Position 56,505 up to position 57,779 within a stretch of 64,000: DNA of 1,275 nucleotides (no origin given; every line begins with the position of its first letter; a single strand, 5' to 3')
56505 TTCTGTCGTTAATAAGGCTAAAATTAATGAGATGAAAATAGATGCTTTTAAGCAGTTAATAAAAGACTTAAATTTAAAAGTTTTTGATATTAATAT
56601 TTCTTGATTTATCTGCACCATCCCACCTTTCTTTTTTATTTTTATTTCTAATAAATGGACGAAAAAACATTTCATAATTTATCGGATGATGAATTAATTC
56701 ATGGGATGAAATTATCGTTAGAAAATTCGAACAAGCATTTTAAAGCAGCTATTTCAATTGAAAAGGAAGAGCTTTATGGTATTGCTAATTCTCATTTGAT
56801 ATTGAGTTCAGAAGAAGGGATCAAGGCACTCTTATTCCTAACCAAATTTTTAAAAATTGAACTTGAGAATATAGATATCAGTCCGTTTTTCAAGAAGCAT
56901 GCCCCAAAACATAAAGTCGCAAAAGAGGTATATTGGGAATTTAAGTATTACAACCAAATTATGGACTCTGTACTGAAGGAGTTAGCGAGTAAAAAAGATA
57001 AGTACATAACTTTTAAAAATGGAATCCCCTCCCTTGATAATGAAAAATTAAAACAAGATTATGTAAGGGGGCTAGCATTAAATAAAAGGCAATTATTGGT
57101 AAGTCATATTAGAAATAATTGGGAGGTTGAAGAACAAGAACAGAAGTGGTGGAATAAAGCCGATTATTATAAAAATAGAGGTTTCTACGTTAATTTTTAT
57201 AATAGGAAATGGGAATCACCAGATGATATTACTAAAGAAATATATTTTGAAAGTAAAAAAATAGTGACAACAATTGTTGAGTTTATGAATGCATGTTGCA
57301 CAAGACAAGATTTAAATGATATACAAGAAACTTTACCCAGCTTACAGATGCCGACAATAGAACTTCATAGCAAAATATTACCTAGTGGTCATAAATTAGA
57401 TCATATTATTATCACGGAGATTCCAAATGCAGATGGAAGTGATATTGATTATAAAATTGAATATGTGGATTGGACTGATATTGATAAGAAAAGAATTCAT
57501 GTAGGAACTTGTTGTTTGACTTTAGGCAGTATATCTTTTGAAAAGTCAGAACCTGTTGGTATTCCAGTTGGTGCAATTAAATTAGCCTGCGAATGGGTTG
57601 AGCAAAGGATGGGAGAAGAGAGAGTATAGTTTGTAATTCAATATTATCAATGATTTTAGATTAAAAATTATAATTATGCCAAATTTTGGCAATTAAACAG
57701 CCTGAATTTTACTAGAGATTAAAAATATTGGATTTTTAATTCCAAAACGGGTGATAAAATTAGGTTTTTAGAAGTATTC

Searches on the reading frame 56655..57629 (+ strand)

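Call 3: search_protein_families(library=pfam, proteins=[window:56655-57629:+], max_evalue=1)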
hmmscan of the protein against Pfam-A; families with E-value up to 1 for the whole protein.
window:56655-57629:+ (324 aa): 2 families
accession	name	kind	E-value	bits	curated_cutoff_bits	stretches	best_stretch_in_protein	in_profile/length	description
PF18728.6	HEPN_AbiV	-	4.3e-17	63.1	27.1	1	14-205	2-151/155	AbiV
PF07086.17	Jagunal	-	0.13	12.8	25.4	1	56-117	43-104/187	Jagunal, ER re-organisation during oogenesis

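Call 4: search_protein_families(library=padloc, proteins=[window:56655-57629:+], max_evalue=1)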
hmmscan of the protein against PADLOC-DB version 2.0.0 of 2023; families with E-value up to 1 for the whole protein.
window:56655-57629:+ (324 aa): 0 families

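Call 34: search_protein_families(library=ncbifam, proteins=[window:56655-57629:+], max_evalue=1)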
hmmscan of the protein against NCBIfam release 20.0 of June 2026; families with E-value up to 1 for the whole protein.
window:56655-57629:+ (324 aa): 2 families
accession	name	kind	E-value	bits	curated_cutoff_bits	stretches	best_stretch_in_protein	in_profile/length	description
TIGR04498.1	AbiV_defense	subfamily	2.6e-09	37.6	27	2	17-137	2-119/143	AbiV family abortive infection protein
NF011086.0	PRK14511.1-3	equivalog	0.042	11.9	1411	1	125-192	62-129/924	malto-oligosyltrehalose synthase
